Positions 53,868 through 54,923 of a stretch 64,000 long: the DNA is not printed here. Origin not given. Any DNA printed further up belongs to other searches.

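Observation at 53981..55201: Viperin-like radical SAM enzyme translationally coupled to a Nudix hydrolase, beside tRNA genes: candidate antiviral nucleotide-modification cassette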

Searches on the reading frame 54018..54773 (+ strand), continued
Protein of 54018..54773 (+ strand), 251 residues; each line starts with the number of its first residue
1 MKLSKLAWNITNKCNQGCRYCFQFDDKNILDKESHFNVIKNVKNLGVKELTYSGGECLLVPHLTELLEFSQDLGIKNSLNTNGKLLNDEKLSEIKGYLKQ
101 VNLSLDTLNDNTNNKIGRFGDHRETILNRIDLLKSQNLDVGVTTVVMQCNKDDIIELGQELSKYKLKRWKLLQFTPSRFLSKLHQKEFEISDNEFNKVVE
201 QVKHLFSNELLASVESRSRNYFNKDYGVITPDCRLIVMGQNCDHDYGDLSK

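Call 22: find_encoding_contigs(protein=P0006, flank=6000, max_places=4)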
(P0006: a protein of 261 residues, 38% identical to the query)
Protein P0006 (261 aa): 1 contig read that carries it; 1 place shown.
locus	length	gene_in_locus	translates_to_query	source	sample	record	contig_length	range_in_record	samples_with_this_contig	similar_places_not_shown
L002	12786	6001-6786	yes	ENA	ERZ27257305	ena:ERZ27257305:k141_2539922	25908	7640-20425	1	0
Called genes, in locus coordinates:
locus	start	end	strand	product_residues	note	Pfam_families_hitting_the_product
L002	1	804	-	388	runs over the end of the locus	PF25247:LbH_GLGC (faint), PF00132:Hexapep (faint), PF14602:Hexapep_2 (faint), PF25084:LbH_EIF2B (faint), PF25087:GMPPB_C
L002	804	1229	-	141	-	PF01281:Ribosomal_L9_N, PF03948:Ribosomal_L9_C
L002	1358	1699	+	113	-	PF07561:DUF1540 (faint)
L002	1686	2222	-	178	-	-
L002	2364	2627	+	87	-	-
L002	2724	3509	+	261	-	PF00696:AA_kinase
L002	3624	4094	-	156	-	PF00583:Acetyltransf_1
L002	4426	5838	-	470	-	PF14659:Phage_int_SAM_3, PF00589:Phage_integrase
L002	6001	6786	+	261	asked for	PF04055:Radical_SAM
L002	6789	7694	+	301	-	PF00126:HTH_1, PF03466:LysR_substrate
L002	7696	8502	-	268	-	PF13365:Trypsin_2, PF00089:Trypsin (weak)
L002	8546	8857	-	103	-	PF01381:HTH_3 (weak), PF13443:HTH_26 (weak)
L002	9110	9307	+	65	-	-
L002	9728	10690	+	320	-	-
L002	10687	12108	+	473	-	-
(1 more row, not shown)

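Call 23: find_encoding_contigs(protein=P0007, flank=6000, max_places=4)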
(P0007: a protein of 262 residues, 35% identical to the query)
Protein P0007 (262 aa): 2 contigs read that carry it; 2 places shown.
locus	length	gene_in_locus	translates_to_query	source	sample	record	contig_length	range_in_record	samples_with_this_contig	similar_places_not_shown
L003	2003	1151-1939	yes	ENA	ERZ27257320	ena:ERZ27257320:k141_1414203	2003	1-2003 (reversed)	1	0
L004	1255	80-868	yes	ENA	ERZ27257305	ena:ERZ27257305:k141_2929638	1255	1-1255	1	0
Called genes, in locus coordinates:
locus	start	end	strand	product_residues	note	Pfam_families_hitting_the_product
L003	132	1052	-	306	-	PF00126:HTH_1, PF03466:LysR_substrate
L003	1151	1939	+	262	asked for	PF04055:Radical_SAM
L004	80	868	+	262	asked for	PF04055:Radical_SAM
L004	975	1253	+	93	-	?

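Call 27: find_related_loci(query=window:54018-54770:+, collection=genome_contigs, flank=10000)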
Query window:54018-54770:+ (251 aa) in genome_contigs; peptide patterns used: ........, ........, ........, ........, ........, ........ (x = any residue, [..] = any of these).
108 stretches matched a pattern, but none encodes a relative of the query by tblastn (E <= 1e-3).

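Call 29: find_related_loci(query=A3, collection=genome_contigs, flank=6000)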
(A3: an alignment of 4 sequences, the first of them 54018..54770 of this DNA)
Query A3 (251 aa) in genome_contigs; peptide patterns used: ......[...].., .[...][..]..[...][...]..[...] (x = any residue, [..] = any of these).
82 stretches matched a pattern; 44 encode a relative of the query (tblastn E <= 1e-3); 44 distinct loci.
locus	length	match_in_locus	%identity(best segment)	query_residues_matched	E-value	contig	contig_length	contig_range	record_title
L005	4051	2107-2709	41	5-203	2e-48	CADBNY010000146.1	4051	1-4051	MAG: uncultured Erysipelotrichaceae bacterium isolate RUG14143 genome assembly, contig: RUG14143_asm_146, whole genome s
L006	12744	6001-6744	35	5-251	8e-44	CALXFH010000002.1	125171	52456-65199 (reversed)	MAG: uncultured Clostridia bacterium isolate BRZ_HT__bin100 genome assembly, contig: BRZ_HT__NODE_273_length_125171_cov_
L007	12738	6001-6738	36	5-251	2e-43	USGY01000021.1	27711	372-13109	uncultured Clostridium sp. isolate UMGS1711 genome assembly, contig: NODE_1310_length_27711_cov_7.067706, whole genome s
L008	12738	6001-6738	34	5-251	5e-43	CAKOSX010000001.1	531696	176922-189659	MAG: uncultured Clostridia bacterium isolate REFINED_METABAT215_TOP10_CONTIGS_1500_ASSEMBLY_K77_MERGED__Hadza_PheChl_Fib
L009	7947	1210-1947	34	5-251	3e-42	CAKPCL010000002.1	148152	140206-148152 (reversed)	MAG: uncultured Clostridia bacterium isolate REFINED_METABAT215_TOP10_CONTIGS_1500_ASSEMBLY_K77_MERGED__Nepal_MoBio_Fibe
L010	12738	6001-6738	34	5-251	2e-42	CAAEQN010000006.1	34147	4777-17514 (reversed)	MAG TPA_asm: Clostridia bacterium, isolate HGM13641, WGS project CAAEQN010000000 data, contig: ERS608493_26_k95_1502, wh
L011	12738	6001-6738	34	5-251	7e-42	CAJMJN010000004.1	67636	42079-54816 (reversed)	MAG TPA_asm: uncultured Clostridium sp. isolate SRR5580185-bin.36 genome assembly, contig: NODE_296_length_67636_cov_6.3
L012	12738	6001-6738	34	5-251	4e-42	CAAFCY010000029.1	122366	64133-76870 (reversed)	MAG TPA_asm: Clostridia bacterium, isolate HGM13643, WGS project CAAFCY010000000 data, contig: SRS075773_34_k99_18002, w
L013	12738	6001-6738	34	5-251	4e-42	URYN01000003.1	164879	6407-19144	uncultured Clostridium sp. isolate UMGS1476 genome assembly, contig: NODE_98_length_164879_cov_17.731077, whole genome s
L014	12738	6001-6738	34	5-251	7e-42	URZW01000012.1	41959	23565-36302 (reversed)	uncultured Clostridium sp. isolate UMGS1516 genome assembly, contig: NODE_722_length_41959_cov_5.649938, whole genome sh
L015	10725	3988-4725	34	5-251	7e-42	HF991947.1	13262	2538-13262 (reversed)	Clostridium sp. CAG:921 genomic scaffold, scf181, whole genome shotgun sequence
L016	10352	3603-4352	33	1-251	2e-41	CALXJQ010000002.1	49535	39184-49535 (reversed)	MAG: uncultured Clostridia bacterium isolate BRZ_BD__bin46 genome assembly, contig: BRZ_BD__NODE_542_length_49535_cov_7.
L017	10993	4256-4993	33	5-251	3e-41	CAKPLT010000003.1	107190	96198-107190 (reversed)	MAG: uncultured Clostridia bacterium isolate REFINED_METABAT215_TOP10_CONTIGS_1500_ASSEMBLY_K77_MERGED__Hadza_PheChl_Fib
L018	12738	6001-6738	34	5-251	7e-41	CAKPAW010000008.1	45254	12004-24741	MAG: uncultured Clostridia bacterium isolate REFINED_METABAT215_TOP10_CONTIGS_1500_ASSEMBLY_K77_MERGED__Nepal_MoBio_Fibe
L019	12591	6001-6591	39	1-195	3e-40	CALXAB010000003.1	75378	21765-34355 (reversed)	MAG: uncultured Clostridia bacterium isolate BRZ_FK__bin7 genome assembly, contig: BRZ_FK__NODE_452_length_75378_cov_24.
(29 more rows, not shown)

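Call 32: search_protein_families(library=ncbifam, proteins=[P0006, P0007, P0008, P0009, P0012, P0013, P0015, P0018, P0020, P0023], max_evalue=1e-25)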
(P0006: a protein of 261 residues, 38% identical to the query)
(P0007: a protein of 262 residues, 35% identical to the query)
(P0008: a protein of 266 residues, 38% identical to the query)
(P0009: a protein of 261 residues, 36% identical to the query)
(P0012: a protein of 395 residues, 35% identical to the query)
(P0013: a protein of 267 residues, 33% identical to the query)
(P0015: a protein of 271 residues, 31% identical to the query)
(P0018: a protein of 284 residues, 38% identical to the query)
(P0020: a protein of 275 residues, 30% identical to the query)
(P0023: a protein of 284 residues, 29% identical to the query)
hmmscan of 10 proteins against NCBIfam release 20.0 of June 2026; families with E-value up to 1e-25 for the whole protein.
P0006 (261 aa): 1 family
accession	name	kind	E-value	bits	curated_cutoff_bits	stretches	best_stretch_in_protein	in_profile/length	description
NF038283.1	viperin_w_prok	equivalog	8.7e-32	110.4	180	1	10-246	3-250/281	viperin family antiviral radical SAM protein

P0007 (262 aa): 1 family
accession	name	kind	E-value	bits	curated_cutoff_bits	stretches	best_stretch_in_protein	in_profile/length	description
NF038283.1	viperin_w_prok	equivalog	1.2e-29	103.3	180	1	9-243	6-250/281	viperin family antiviral radical SAM protein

P0008 (266 aa): 1 family
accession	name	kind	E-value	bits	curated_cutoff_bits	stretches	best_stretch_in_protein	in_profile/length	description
NF038283.1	viperin_w_prok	equivalog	7.4e-38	130.3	180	1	12-243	3-244/281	viperin family antiviral radical SAM protein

P0009 (261 aa): 1 family
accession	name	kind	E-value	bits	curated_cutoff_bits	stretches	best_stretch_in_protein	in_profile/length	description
NF038283.1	viperin_w_prok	equivalog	2.2e-38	132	180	1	5-253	5-267/281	viperin family antiviral radical SAM protein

P0012 (395 aa): 1 family
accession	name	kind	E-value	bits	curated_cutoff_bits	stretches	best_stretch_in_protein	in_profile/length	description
NF038283.1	viperin_w_prok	equivalog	2.1e-37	128.8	180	1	4-245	2-254/281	viperin family antiviral radical SAM protein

P0013 (267 aa): 1 family
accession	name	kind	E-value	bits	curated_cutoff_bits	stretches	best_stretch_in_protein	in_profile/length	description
NF038283.1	viperin_w_prok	equivalog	2.2e-35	122.2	180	1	15-254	5-251/281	viperin family antiviral radical SAM protein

P0015 (271 aa): 1 family
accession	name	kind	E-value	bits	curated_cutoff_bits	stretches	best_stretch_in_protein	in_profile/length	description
NF038283.1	viperin_w_prok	equivalog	7.3e-40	136.9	180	1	3-241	3-246/281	viperin family antiviral radical SAM protein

P0018 (284 aa): 2 families
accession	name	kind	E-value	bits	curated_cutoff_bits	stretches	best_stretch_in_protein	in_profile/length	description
NF038283.1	viperin_w_prok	equivalog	2.1e-45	155.1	180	1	7-278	2-279/281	viperin family antiviral radical SAM protein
TIGR02666.1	moaA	equivalog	5.2e-27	94.7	284.05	1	12-208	15-220/336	GTP 3',8-cyclase MoaA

P0020 (275 aa): 1 family
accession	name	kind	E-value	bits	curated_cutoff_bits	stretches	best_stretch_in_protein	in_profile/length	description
NF038283.1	viperin_w_prok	equivalog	7.8e-44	149.9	180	1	8-266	3-269/281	viperin family antiviral radical SAM protein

P0023 (284 aa): 1 family
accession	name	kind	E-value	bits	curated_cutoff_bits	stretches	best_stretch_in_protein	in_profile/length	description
NF038283.1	viperin_w_prok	equivalog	7.1e-50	169.7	180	1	10-275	3-279/281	viperin family antiviral radical SAM protein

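Call 33: list_cluster_members(proteins=[window:54018-54770:+, window:54770-55198:+, window:55302-55757:+, window:55847-57100:+, window:57446-58570:+, window:51684-52490:-])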
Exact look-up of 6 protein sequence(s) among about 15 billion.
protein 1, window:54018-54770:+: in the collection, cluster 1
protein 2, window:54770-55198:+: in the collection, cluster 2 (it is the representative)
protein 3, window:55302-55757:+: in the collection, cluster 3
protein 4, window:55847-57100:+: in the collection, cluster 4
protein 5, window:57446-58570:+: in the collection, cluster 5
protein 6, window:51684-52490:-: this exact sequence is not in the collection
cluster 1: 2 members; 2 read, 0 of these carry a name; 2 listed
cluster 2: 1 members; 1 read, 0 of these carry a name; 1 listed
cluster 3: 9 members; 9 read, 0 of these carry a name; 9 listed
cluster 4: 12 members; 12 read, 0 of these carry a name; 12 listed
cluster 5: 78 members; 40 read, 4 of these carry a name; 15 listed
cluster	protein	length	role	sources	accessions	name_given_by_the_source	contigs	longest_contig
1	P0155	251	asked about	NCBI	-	-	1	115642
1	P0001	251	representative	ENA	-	-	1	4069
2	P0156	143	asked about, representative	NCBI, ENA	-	-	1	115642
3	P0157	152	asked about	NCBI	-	-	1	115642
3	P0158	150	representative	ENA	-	-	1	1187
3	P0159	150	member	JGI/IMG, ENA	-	-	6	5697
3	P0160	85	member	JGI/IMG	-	-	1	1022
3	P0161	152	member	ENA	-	-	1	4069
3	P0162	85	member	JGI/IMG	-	-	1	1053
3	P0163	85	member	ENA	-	-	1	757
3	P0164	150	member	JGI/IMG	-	-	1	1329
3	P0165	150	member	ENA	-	-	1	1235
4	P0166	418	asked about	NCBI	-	-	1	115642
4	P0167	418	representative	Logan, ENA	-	-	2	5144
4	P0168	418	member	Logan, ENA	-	-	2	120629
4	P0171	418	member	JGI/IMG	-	-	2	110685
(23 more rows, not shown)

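Call 35: find_encoding_contigs(protein=P0168, flank=8000, max_places=3)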
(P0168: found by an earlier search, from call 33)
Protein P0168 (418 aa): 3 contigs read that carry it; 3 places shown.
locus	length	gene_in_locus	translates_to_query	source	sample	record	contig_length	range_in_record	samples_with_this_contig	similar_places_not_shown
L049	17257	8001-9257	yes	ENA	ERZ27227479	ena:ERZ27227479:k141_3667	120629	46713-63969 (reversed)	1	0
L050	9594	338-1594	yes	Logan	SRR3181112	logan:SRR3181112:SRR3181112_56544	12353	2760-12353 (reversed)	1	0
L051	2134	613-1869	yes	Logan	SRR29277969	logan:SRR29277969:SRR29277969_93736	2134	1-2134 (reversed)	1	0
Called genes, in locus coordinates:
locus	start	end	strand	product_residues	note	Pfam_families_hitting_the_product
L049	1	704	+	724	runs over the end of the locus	PF23139:OB_YrrC, PF14520:HHH_5 (weak), PF14490:HHH_RecD2, PF13604:AAA_30, PF01443:Viral_helicase1 (weak), PF13245:AAA_19, PF18335:SH3_13, PF13538:UvrD_C_2, +1 more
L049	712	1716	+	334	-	PF02912:Phe_tRNA-synt_N, PF01409:tRNA-synt_2d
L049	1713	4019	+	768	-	PF01588:tRNA_bind, PF03483:B3_4, PF03484:B5, PF17759:tRNA_synthFbeta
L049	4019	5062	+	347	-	-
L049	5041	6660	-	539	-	PF01244:Peptidase_M19, PF00246:Peptidase_M14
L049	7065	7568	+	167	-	PF00011:HSP20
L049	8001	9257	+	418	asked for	-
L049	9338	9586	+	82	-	PF02576:RimP_N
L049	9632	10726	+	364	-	PF08529:NusA_N, PF13184:KH_NusA_1st, PF26594:KH_NusA_2nd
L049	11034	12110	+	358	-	PF06925:MGDG_synth, PF04101:Glyco_tran_28_C (weak)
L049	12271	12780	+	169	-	-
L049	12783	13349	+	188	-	PF12773:DZR (faint), PF13240:Zn_Ribbon_1 (faint), PF13248:Zn_ribbon_3 (faint)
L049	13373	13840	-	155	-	PF00293:NUDIX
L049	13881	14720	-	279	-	PF13603:tRNA-synt_1_2 (faint), PF00293:NUDIX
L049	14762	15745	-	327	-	PF01520:Amidase_3, PF09374:PG_binding_3 (faint), PF01471:PG_binding_1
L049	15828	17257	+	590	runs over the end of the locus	PF08486:SpoIID (faint), PF01471:PG_binding_1, PF09374:PG_binding_3 (faint), PF01471:PG_binding_1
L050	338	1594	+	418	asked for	-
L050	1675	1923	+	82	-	PF02576:RimP_N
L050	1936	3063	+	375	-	PF08529:NusA_N, PF13184:KH_NusA_1st, PF26594:KH_NusA_2nd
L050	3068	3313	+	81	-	PF04296:YlxR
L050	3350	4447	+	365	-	PF06925:MGDG_synth, PF04101:Glyco_tran_28_C (weak)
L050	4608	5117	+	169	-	-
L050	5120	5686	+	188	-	PF12773:DZR (faint), PF13240:Zn_Ribbon_1 (faint), PF13248:Zn_ribbon_3 (faint)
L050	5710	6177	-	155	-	PF00293:NUDIX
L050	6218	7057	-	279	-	PF13603:tRNA-synt_1_2 (faint), PF00293:NUDIX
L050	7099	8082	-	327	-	PF01520:Amidase_3, PF09374:PG_binding_3 (faint), PF01471:PG_binding_1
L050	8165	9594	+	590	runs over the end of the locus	PF08486:SpoIID (faint), PF01471:PG_binding_1, PF09374:PG_binding_3 (faint), PF01471:PG_binding_1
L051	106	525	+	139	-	-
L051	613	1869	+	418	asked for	-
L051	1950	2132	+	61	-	?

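Call 36: find_encoding_contigs(protein=P0171, flank=8000, max_places=3)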
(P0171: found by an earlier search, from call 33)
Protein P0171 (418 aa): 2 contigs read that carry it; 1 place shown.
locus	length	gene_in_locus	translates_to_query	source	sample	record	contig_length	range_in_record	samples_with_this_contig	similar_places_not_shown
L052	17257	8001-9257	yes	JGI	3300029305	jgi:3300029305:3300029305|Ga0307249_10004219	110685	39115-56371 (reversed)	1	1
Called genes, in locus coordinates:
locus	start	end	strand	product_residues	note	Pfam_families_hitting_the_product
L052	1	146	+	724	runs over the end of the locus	PF23139:OB_YrrC, PF14490:HHH_RecD2 (weak), PF14520:HHH_5 (weak), PF14490:HHH_RecD2, PF13604:AAA_30, PF13245:AAA_19, PF18335:SH3_13, PF13538:UvrD_C_2, +2 more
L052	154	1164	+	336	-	PF02912:Phe_tRNA-synt_N, PF01409:tRNA-synt_2d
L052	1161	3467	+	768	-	PF01588:tRNA_bind, PF03483:B3_4, PF03484:B5, PF17759:tRNA_synthFbeta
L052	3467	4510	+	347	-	-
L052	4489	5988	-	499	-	PF01244:Peptidase_M19, PF00246:Peptidase_M14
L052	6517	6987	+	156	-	PF00011:HSP20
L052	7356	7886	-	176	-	-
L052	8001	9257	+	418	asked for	-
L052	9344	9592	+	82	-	PF02576:RimP_N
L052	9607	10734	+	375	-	PF08529:NusA_N, PF13184:KH_NusA_1st, PF26594:KH_NusA_2nd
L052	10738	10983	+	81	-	PF04296:YlxR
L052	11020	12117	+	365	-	PF06925:MGDG_synth, PF04101:Glyco_tran_28_C (weak)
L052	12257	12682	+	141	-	PF13240:Zn_Ribbon_1 (weak)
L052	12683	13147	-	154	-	PF00293:NUDIX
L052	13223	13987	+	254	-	-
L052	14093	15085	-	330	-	PF01520:Amidase_3, PF09374:PG_binding_3 (faint), PF01471:PG_binding_1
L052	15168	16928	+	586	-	PF08486:SpoIID (faint), PF01471:PG_binding_1, PF09374:PG_binding_3 (faint), PF01471:PG_binding_1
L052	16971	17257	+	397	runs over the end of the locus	-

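Call 49: search_protein_families(library=pfam, proteins=[P0126, P0079, P0148, P0151, P0141, P0086, P0099, P0124, P0130, P0069], max_evalue=0.0001)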
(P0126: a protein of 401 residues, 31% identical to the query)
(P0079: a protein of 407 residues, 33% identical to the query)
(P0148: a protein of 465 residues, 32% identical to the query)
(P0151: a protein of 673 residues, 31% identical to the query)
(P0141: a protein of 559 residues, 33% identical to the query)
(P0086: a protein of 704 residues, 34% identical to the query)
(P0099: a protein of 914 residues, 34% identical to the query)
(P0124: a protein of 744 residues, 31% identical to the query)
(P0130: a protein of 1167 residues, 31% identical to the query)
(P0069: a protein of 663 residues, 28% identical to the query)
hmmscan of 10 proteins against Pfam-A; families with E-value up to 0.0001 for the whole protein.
P0126 (401 aa): 2 families
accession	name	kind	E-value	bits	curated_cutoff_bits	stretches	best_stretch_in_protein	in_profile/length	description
PF04055.27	Radical_SAM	-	5.4e-19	69.4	29.5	1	137-283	4-161/166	Radical SAM superfamily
PF13353.11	Fer4_12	-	4.4e-07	30.7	22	1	138-236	13-118/137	4Fe-4S single cluster domain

P0079 (407 aa): 5 families
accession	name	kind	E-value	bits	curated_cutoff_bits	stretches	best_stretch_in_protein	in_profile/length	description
PF04055.27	Radical_SAM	-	2.2e-25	90.2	29.5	1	22-177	2-165/166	Radical SAM superfamily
PF07883.17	Cupin_2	-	9.9e-17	60.9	27.2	1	326-393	3-69/70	Cupin domain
PF02311.25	AraC_binding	-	1.7e-08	34.8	21.1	1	335-395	17-76/135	AraC-like ligand binding domain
PF05899.18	Cupin_3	-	8.6e-06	25.8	23.5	1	342-377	25-61/74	EutQ-like cupin domain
PF13353.11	Fer4_12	-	1.1e-05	26.2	22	1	25-109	13-100/137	4Fe-4S single cluster domain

P0148 (465 aa): 6 families
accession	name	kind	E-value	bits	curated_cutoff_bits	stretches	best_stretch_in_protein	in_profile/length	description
PF04055.27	Radical_SAM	-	3.1e-18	66.9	29.5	1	12-157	3-150/166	Radical SAM superfamily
PF13189.12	Cytidylate_kin2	-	6.1e-14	53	28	1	293-442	2-175/176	Cytidylate kinase-like family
PF13238.12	AAA_18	-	8.6e-08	33.1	29.4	1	293-405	1-116/128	AAA domain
PF13353.11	Fer4_12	-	1.4e-07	32.3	22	1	12-105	11-110/137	4Fe-4S single cluster domain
PF13207.12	AAA_17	-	1.6e-07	32.1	27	1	297-373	2-80/136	AAA domain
PF01202.28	SKI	-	3e-05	24.7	22.1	0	300-410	2-116/159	Shikimate kinase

P0151 (673 aa): 3 families
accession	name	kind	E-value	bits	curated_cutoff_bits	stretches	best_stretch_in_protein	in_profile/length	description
PF02541.22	Ppx-GppA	-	8e-19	68.6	27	1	60-188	16-139/285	Ppx/GppA phosphatase family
PF04055.27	Radical_SAM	-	1.3e-15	58.5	29.5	1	405-559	7-163/166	Radical SAM superfamily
PF13353.11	Fer4_12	-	9.2e-06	26.4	22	1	403-475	13-89/137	4Fe-4S single cluster domain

P0141 (559 aa): 3 families
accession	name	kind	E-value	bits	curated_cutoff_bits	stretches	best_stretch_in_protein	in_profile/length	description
PF04055.27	Radical_SAM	-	1.1e-23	84.7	29.5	1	299-451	3-163/166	Radical SAM superfamily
PF11867.13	T1RH-like_C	-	2.4e-10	40.7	26.8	1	49-269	44-262/329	Type I restriction enzyme HindI endonuclease subunit-like, C-terminal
PF13353.11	Fer4_12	-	1.4e-06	29.1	22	1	299-401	11-118/137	4Fe-4S single cluster domain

P0086 (704 aa): 3 families
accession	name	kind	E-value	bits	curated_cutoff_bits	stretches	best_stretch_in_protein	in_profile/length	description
PF04055.27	Radical_SAM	-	5.2e-41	141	29.5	2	127-270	1-143/166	Radical SAM superfamily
PF13186.11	SPASM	-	8.5e-17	61.6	21.5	1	636-696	1-67/67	Iron-sulfur cluster-binding domain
PF13353.11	Fer4_12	-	8.5e-14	52.5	22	2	131-208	13-95/137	4Fe-4S single cluster domain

P0099 (914 aa): 3 families
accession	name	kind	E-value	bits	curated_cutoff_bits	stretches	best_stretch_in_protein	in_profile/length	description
PF04055.27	Radical_SAM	-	8.2e-57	192.4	29.5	2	129-284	2-165/166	Radical SAM superfamily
PF13186.11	SPASM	-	1.3e-18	67.4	21.5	2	356-421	1-67/67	Iron-sulfur cluster-binding domain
PF13353.11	Fer4_12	-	3.9e-15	56.8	22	2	132-208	13-93/137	4Fe-4S single cluster domain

P0124 (744 aa): 3 families
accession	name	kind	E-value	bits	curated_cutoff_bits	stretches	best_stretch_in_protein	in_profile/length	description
PF04055.27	Radical_SAM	-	1.7e-44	152.4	29.5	2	111-261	5-165/166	Radical SAM superfamily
PF13353.11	Fer4_12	-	4.3e-11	43.7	22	1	110-214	12-120/137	4Fe-4S single cluster domain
PF13186.11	SPASM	-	5e-11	43.2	21.5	1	329-392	1-66/67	Iron-sulfur cluster-binding domain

P0130 (1167 aa): 6 families
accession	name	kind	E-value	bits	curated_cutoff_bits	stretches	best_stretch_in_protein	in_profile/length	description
PF04055.27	Radical_SAM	-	6.3e-48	163.5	29.5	2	529-682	3-164/166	Radical SAM superfamily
PF00535.33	Glycos_transf_2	-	1.4e-24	87.4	23.3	1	10-180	1-167/168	Glycosyl transferase family 2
PF13186.11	SPASM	-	1.6e-15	57.6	21.5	2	750-807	1-63/67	Iron-sulfur cluster-binding domain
PF13641.12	Glyco_tranf_2_3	-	1.5e-14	55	27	1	9-222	3-216/230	Glycosyltransferase like family 2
PF13353.11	Fer4_12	-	1.8e-10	41.7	22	0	530-614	12-100/137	4Fe-4S single cluster domain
PF13632.12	Glyco_trans_2_3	-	3.5e-07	30.7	27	1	88-226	1-132/198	Glycosyl transferase family group 2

P0069 (663 aa): 3 families
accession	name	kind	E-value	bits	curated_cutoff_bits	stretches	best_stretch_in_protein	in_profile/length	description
PF04055.27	Radical_SAM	-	6.6e-53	179.7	29.5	2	351-505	2-165/166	Radical SAM superfamily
PF13186.11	SPASM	-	3e-21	75.9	21.5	2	249-308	1-66/67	Iron-sulfur cluster-binding domain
PF13353.11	Fer4_12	-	2.4e-19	70.4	22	2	354-452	13-115/137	4Fe-4S single cluster domain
